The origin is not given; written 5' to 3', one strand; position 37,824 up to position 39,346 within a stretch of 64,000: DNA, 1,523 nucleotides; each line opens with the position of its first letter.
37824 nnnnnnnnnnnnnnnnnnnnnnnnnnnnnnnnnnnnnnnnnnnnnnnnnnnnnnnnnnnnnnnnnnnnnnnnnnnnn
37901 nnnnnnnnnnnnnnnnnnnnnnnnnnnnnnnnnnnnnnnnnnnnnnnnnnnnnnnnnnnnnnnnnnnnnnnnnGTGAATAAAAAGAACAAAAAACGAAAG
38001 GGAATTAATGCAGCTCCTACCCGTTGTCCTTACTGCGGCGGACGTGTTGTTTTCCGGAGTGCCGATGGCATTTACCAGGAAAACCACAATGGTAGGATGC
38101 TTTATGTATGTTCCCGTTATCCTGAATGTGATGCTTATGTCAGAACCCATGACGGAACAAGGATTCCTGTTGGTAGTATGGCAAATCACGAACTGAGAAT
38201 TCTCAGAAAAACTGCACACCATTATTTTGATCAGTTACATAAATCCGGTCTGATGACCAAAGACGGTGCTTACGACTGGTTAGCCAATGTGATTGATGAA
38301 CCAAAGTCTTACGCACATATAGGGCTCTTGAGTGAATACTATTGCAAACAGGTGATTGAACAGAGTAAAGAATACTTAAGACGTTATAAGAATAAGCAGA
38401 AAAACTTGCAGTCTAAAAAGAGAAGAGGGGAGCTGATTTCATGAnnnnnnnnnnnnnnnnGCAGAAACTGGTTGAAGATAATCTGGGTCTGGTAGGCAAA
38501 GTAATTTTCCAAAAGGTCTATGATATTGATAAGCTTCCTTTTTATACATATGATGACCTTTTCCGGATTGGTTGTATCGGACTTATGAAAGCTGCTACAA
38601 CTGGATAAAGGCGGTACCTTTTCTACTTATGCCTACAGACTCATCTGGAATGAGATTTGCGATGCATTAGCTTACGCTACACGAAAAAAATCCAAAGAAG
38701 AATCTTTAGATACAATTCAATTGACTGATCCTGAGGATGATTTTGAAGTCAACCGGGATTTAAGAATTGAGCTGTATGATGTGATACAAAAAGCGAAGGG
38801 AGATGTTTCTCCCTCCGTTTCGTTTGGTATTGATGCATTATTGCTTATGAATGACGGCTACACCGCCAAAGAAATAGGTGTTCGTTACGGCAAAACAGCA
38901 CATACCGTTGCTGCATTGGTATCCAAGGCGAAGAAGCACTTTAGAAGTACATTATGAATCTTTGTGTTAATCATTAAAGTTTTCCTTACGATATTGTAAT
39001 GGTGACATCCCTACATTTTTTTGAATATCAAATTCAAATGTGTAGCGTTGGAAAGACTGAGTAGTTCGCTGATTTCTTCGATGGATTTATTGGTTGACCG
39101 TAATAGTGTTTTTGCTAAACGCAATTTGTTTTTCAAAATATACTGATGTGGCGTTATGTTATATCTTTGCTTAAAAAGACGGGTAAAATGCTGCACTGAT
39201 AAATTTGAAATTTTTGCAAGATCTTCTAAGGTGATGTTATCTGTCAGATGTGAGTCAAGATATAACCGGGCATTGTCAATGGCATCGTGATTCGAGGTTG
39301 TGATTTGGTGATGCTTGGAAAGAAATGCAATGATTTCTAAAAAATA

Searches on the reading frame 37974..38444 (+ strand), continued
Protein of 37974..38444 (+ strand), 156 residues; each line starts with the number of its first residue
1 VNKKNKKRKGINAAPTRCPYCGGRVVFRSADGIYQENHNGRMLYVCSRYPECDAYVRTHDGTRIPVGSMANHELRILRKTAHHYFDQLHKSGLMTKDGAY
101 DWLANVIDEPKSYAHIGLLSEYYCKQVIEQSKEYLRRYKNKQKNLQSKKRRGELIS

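Call 65: search_protein_families(library=ncbifam, proteins=[window:37974-38444:+, L001:6462-6992:+], max_evalue=0.01)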
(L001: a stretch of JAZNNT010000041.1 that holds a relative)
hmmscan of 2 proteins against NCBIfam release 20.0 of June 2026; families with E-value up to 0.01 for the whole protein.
window:37974-38444:+ (156 aa): 1 family
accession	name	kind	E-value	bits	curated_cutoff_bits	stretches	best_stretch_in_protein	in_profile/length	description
NF001606.0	PRK00398.1-3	equivalog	0.005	16.6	72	1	16-28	20-32/44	DNA-directed RNA polymerase subunit P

L001:6462-6992:+ (177 aa): 31 families (the best 25 are shown)
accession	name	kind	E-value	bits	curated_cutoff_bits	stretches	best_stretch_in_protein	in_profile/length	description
TIGR02937.1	sigma70-ECF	superfamily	1.3e-18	67.2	42.9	1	10-170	4-162/165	sigma-70 family RNA polymerase sigma factor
NF004471.0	PRK05803.1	subfamily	2e-11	43.5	252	1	9-133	52-166/235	RNA polymerase sporulation sigma factor SigK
TIGR02885.1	spore_sigF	equivalog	5.7e-10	39.4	321.45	1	8-75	12-77/231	RNA polymerase sporulation sigma factor SigF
NF005644.0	PRK07408.1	subfamily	1.3e-09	38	261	1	9-75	29-94/258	RNA polymerase sigma factor SigF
NF004052.0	PRK05572.1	subfamily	1.4e-09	37.9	311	1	9-74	34-97/252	SigF/SigG family RNA polymerase sporulation sigma factor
NF006071.0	PRK08215.1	equivalog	1.4e-09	37.9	372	1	8-75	38-103/258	RNA polymerase sporulation sigma factor SigG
TIGR02846.1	spore_sigmaK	equivalog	3e-09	36.8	298.65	1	9-128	50-159/227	RNA polymerase sporulation sigma factor SigK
TIGR02850.1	spore_sigG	equivalog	2.2e-08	33.8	457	1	8-77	35-102/254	RNA polymerase sporulation sigma factor SigG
TIGR02980.1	SigBFG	subfamily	5.4e-07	29.5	234.35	1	7-74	3-68/227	SigB/SigF/SigG family RNA polymerase sigma factor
TIGR02997.1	Sig70-cyanoRpoD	subfamily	4.7e-06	26.1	384.5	1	9-83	76-148/298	RNA polymerase sigma factor, RpoD/SigA family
NF006158.0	PRK08301.1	equivalog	5.9e-06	25.9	339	1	8-94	60-143/241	RNA polymerase sporulation sigma factor SigE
NF041931.2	MzaA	equivalog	6.7e-06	25.2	800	1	9-79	477-545/726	MZA anti-phage system associated sigma-70 family RNA polymerase sigma factor MzaA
TIGR02393.1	RpoD_Cterm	equivalog_domain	2.2e-05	24.2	354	1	9-83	2-74/238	RNA polymerase sigma factor RpoD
NF005643.0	PRK07406.1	equivalog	3.5e-05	23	500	1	9-83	162-234/397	RNA polymerase sigma factor RpoD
TIGR02835.1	spore_sigmaE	equivalog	3.6e-05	23.3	348.6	1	9-94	54-136/234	RNA polymerase sporulation sigma factor SigE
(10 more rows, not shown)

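Call 66: search_protein_families(library=phrogs, proteins=[window:37974-38444:+], max_evalue=0.001)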
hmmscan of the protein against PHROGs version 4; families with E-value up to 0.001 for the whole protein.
window:37974-38444:+ (156 aa): 3 families
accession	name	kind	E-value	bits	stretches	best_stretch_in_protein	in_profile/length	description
phrog_1934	-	unknown function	1e-36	127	1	6-143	4-140/144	-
phrog_25081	-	unknown function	3.2e-11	44.1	1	69-128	1-60/75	-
phrog_30993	-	unknown function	4.2e-05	24.8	1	74-131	36-94/112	-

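Call 68: find_encoding_contigs(protein=P0032, flank=10000, max_places=3)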
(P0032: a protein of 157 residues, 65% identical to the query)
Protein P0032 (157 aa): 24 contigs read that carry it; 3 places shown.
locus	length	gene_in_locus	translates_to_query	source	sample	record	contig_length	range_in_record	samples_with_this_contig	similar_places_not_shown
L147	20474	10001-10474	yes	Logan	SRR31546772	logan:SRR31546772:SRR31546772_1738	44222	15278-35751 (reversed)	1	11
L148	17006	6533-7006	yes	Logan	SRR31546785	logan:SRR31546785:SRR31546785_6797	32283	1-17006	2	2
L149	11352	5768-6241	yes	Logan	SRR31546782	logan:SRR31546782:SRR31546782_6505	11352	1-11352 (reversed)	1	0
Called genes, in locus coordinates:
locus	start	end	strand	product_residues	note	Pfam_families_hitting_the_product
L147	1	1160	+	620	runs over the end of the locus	PF02534:T4SS-DNA_transf, PF10412:TrwB_AAD_bind, PF12696:TraG-D_C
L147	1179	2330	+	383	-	PF00575:S1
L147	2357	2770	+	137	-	-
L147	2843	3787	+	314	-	-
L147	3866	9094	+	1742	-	PF13620:CarboxypepD_reg (faint), PF17802:SpaA, PF22904:NOMO1-like_2nd (faint), PF17802:SpaA, PF09430:EMC7_beta-sandw (faint), PF17802:SpaA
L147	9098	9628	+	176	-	-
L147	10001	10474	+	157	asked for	PF11672:DUF3268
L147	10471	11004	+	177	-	PF04542:Sigma70_r2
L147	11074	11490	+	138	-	PF10502:Peptidase_S26, PF00717:Peptidase_S24 (weak), PF10502:Peptidase_S26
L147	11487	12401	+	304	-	-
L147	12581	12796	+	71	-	PF13443:HTH_26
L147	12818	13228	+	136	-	PF04026:SpoVG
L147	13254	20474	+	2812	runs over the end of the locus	-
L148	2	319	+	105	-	?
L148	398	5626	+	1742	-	PF13620:CarboxypepD_reg (faint), PF17802:SpaA, PF22904:NOMO1-like_2nd (faint), PF17802:SpaA, PF09430:EMC7_beta-sandw (faint), PF17802:SpaA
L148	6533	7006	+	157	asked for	PF11672:DUF3268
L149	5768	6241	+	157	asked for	PF11672:DUF3268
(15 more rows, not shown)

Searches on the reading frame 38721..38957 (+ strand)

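Call 15: search_protein_families(library=pfam, proteins=[window:38721-38957:+], max_evalue=0.01)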
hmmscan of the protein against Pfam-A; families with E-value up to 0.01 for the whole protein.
window:38721-38957:+ (78 aa): 1 family
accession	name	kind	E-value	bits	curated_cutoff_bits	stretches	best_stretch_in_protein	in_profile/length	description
PF08281.18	Sigma70_r4_2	-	0.0076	16.3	25.7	1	40-73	19-53/54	Sigma-70, region 4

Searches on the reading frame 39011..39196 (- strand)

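Call 15: search_protein_families(library=pfam, proteins=[window:39011-39196:-], max_evalue=0.01)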
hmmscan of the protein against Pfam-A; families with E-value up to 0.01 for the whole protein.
window:39011-39196:- (61 aa): 2 families
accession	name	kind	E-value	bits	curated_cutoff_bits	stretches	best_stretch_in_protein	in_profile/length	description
PF12833.13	HTH_18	-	3.4e-11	43.7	33.6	1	3-61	11-69/80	Helix-turn-helix domain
PF00165.29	HTH_AraC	-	2.2e-10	40.9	26.6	1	2-20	23-41/42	Bacterial regulatory helix-turn-helix proteins, AraC family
